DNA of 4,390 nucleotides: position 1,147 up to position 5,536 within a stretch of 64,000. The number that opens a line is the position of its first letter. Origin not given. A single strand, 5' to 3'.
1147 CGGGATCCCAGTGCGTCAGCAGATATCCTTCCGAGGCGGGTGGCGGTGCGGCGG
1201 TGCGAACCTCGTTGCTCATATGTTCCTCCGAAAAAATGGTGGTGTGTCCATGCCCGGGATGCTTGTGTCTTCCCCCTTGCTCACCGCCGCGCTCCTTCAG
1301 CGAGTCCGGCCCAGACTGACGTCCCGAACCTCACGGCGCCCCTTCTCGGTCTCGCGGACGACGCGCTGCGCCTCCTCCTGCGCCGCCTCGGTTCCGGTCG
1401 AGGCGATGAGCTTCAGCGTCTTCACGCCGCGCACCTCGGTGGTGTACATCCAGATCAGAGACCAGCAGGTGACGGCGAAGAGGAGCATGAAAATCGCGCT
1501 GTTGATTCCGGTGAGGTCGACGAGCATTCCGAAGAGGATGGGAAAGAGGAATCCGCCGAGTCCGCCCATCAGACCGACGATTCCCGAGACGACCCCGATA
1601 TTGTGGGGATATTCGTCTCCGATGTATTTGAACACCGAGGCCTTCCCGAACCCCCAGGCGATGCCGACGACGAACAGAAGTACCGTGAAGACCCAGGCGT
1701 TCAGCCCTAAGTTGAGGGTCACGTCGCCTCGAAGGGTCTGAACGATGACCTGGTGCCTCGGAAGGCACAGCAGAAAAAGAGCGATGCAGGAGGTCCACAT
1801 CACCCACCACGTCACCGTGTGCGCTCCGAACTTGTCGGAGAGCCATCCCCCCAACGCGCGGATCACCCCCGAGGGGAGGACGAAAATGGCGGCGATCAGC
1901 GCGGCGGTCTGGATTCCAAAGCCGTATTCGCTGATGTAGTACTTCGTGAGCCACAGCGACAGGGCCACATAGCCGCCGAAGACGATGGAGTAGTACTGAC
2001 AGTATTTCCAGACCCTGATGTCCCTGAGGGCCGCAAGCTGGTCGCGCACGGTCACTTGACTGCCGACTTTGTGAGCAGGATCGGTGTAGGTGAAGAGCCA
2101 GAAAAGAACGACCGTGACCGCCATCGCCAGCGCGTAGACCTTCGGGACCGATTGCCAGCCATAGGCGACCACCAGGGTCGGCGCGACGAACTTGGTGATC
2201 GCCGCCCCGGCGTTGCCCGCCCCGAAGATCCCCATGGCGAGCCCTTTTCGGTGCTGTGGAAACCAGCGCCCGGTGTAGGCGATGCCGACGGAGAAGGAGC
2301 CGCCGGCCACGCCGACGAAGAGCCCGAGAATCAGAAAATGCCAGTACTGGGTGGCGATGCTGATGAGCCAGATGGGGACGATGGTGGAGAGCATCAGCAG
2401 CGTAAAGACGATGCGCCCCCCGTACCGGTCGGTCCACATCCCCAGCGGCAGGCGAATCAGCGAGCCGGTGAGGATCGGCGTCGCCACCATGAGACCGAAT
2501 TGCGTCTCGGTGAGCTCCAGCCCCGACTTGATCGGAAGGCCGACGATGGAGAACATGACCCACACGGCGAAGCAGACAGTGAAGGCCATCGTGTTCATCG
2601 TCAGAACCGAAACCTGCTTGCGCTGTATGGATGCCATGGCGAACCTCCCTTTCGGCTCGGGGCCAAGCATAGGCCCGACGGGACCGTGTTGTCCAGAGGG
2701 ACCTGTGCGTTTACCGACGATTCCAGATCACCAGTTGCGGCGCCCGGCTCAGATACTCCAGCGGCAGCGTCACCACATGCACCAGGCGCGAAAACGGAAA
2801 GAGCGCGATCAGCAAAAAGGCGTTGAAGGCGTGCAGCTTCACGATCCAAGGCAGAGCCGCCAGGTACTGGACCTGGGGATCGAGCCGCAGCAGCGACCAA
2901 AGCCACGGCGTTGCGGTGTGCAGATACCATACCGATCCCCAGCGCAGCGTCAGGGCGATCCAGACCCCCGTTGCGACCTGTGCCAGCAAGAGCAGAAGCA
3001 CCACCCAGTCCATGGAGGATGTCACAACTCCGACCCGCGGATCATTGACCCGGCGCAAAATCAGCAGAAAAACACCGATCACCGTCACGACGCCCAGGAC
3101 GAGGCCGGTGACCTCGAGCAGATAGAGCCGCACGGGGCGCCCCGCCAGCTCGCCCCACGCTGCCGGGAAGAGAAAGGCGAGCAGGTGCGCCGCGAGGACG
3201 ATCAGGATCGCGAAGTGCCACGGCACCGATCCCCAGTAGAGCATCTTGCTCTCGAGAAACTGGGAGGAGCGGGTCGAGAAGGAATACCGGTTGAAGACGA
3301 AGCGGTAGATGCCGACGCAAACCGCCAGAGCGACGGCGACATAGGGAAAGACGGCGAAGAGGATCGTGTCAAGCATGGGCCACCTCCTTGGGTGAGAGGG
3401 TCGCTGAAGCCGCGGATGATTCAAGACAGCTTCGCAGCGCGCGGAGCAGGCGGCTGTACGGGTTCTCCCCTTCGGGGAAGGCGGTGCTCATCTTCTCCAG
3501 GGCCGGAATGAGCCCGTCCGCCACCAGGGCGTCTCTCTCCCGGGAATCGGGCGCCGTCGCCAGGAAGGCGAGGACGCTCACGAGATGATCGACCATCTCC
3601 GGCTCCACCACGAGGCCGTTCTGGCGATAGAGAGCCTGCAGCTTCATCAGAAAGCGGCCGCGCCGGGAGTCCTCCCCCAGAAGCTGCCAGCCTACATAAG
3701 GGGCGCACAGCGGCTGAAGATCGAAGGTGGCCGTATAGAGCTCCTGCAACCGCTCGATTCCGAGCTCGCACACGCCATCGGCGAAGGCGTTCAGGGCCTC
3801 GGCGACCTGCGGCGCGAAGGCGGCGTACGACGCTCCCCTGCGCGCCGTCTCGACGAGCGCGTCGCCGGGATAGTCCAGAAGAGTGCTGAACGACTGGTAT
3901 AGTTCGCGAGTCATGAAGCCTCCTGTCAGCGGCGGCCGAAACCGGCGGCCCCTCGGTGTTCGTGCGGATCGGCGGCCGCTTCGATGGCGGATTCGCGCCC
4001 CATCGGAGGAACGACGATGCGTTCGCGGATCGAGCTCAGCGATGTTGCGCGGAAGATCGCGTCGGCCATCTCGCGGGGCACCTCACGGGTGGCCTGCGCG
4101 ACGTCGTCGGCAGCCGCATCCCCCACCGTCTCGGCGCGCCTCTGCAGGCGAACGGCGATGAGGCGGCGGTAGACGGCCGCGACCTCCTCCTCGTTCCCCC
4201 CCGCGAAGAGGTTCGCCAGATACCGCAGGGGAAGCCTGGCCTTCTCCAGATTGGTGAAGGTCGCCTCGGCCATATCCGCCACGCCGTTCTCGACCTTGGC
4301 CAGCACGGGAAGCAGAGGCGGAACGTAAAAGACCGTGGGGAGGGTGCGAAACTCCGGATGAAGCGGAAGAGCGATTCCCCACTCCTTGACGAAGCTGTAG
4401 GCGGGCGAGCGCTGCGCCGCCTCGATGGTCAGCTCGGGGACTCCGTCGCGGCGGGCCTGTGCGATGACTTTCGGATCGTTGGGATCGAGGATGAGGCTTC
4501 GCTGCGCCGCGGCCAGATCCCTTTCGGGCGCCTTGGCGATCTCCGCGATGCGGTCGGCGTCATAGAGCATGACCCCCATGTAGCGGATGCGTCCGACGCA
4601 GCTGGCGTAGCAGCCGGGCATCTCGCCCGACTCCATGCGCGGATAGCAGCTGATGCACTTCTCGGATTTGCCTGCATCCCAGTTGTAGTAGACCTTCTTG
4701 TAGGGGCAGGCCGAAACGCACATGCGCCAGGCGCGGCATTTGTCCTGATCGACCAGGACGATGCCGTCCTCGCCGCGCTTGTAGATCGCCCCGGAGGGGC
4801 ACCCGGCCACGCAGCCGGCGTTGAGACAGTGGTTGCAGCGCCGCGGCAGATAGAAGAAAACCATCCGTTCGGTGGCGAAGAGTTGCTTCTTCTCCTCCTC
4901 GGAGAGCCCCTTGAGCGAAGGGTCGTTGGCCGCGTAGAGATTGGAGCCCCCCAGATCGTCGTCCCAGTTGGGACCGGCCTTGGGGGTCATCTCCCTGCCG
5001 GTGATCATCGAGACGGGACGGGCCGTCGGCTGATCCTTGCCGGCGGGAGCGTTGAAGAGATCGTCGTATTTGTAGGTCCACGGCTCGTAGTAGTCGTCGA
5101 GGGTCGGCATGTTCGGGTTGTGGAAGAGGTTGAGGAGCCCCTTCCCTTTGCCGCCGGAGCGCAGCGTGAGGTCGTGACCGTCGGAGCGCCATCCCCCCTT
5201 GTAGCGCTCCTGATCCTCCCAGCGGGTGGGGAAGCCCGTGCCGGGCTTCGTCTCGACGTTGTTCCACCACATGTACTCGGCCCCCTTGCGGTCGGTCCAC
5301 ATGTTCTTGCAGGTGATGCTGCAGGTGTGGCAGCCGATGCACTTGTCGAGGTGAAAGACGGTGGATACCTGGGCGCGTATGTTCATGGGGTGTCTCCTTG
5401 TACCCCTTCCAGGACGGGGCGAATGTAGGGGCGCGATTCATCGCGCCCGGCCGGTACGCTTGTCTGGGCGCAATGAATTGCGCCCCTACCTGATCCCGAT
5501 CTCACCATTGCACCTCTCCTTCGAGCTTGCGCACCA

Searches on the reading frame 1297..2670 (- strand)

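Call 36: search_protein_families(library=pfam, proteins=[window:1297-2670:-], max_evalue=0.00001)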
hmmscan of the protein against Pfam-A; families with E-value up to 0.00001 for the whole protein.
window:1297-2670:- (457 aa): 1 family
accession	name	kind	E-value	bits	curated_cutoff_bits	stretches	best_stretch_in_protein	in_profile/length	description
PF07690.21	MFS_1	-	3e-44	151.8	33.4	2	28-377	4-347/347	Major Facilitator Superfamily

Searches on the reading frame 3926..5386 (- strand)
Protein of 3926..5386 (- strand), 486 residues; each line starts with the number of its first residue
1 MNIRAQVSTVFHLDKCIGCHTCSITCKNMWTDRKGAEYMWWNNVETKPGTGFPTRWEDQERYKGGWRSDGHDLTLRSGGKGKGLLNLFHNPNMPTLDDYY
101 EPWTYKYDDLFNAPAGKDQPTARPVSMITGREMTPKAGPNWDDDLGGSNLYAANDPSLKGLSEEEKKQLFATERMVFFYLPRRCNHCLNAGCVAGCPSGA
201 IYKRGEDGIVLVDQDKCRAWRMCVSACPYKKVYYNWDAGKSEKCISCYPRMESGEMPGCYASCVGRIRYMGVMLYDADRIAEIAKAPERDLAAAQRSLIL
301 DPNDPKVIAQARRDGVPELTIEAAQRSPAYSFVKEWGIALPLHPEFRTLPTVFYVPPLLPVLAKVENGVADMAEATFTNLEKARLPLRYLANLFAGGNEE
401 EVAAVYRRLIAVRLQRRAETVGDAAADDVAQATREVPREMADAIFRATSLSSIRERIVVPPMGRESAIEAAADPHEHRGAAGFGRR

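Call 36: search_protein_families(library=pfam, proteins=[window:3926-5386:-], max_evalue=0.00001)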
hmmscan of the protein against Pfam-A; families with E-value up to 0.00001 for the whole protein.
window:3926-5386:- (486 aa): 4 families
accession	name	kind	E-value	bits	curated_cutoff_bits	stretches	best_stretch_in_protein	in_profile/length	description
PF13247.11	Fer4_11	-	2.9e-33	114.5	26.2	1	177-272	3-99/100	4Fe-4S dicluster domain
PF14711.11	Nitr_red_bet_C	-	4e-16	58.8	27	1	359-432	2-76/81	Respiratory nitrate reductase beta C-terminal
PF13237.11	Fer4_10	-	2.3e-11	43.9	25.5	1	181-228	6-53/53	4Fe-4S dicluster domain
PF12838.12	Fer4_7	-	2.1e-09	38.1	27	1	183-230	1-51/52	4Fe-4S dicluster domain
